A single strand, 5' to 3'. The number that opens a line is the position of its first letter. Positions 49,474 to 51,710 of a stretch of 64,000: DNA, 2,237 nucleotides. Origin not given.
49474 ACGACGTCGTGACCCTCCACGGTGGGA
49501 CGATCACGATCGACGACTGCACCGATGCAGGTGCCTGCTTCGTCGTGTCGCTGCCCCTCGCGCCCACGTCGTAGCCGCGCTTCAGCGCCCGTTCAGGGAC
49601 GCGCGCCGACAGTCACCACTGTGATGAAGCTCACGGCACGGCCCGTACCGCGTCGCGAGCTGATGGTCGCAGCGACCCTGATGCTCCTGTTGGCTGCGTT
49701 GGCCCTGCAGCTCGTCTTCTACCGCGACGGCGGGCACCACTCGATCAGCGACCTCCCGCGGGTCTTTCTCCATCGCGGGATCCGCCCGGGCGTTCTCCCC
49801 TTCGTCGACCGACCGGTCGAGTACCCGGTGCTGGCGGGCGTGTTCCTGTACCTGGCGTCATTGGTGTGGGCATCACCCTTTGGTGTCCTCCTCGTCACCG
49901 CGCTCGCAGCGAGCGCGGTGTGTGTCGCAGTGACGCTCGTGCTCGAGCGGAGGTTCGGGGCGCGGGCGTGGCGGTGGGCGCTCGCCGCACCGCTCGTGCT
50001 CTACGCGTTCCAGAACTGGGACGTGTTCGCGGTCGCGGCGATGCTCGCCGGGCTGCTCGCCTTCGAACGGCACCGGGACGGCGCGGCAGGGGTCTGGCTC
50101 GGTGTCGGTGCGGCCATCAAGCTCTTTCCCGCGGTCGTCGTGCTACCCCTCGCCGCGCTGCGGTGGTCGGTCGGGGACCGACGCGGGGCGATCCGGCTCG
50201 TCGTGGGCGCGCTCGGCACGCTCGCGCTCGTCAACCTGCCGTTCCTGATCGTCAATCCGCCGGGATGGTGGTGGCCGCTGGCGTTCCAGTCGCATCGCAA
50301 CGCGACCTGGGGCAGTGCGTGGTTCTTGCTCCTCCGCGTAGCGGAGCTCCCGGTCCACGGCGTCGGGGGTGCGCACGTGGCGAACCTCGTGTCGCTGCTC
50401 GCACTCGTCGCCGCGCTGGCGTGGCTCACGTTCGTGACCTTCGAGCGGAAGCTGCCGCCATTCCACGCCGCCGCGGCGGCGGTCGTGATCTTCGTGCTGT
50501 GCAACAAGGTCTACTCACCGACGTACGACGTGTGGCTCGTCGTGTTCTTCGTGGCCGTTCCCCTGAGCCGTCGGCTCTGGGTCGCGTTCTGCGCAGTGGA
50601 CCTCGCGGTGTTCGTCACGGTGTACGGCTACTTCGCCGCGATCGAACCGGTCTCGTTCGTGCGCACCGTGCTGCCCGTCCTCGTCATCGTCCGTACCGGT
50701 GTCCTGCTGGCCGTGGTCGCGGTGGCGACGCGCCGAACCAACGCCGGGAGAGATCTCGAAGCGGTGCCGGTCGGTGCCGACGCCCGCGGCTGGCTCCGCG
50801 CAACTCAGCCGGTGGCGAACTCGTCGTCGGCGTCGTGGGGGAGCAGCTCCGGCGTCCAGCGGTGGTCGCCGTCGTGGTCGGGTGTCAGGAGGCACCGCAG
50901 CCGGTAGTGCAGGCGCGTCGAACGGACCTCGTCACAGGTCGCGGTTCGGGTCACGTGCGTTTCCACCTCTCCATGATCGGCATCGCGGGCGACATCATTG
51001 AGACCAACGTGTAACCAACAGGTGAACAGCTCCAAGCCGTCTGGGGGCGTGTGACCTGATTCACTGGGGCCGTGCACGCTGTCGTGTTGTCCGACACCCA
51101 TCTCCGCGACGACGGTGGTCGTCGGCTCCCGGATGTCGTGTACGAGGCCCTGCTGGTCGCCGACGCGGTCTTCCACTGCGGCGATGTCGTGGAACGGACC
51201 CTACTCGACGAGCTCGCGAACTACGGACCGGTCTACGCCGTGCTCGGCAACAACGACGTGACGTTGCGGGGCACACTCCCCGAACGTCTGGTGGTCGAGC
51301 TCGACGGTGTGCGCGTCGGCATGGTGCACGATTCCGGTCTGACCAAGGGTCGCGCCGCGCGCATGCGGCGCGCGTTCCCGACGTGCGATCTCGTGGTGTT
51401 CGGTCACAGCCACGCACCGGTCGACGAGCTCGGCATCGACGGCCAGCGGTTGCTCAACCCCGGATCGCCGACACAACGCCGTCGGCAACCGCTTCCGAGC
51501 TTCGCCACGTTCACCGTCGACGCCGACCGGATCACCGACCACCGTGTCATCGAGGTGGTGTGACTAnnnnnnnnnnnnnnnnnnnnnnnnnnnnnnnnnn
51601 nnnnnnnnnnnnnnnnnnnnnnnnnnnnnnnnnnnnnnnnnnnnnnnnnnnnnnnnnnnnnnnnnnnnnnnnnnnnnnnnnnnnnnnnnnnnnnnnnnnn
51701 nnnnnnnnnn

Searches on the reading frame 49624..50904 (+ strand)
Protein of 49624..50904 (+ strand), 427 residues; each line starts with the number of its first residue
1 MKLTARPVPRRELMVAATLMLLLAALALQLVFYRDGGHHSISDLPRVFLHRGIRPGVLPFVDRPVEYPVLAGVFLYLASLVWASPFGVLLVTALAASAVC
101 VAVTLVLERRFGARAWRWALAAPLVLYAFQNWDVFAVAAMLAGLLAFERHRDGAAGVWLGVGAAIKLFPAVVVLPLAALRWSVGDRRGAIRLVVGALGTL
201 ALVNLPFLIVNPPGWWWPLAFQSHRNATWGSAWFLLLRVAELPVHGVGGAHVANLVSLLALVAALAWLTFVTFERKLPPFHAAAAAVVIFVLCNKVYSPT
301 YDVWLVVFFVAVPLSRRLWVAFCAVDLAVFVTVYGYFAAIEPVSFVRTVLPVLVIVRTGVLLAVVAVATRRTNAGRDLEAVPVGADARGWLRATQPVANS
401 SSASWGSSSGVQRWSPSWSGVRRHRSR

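Call 9: search_protein_families(library=pfam, proteins=[window:49624-50904:+])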
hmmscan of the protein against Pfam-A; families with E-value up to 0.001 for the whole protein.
window:49624-50904:+ (427 aa): 1 family
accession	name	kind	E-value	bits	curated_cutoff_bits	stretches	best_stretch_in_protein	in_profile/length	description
PF09594.16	GT87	-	3.7e-08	33.8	25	1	67-292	3-234/237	Glycosyltransferase family 87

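Call 14: search_protein_families(library=ncbifam, proteins=[window:49624-50904:+], max_evalue=0.001)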
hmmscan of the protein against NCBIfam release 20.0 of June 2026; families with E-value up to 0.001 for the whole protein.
window:49624-50904:+ (427 aa): 0 families

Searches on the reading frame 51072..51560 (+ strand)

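Call 9: search_protein_families(library=pfam, proteins=[window:51072-51560:+])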
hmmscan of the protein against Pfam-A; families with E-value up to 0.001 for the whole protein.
window:51072-51560:+ (163 aa): 2 families
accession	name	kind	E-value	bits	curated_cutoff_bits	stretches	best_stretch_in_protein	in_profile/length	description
PF12850.12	Metallophos_2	-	1.5e-31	110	27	1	1-151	1-153/154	Calcineurin-like phosphoesterase superfamily domain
PF00149.33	Metallophos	-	1.7e-07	32.3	21.5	1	1-62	1-71/191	Calcineurin-like phosphoesterase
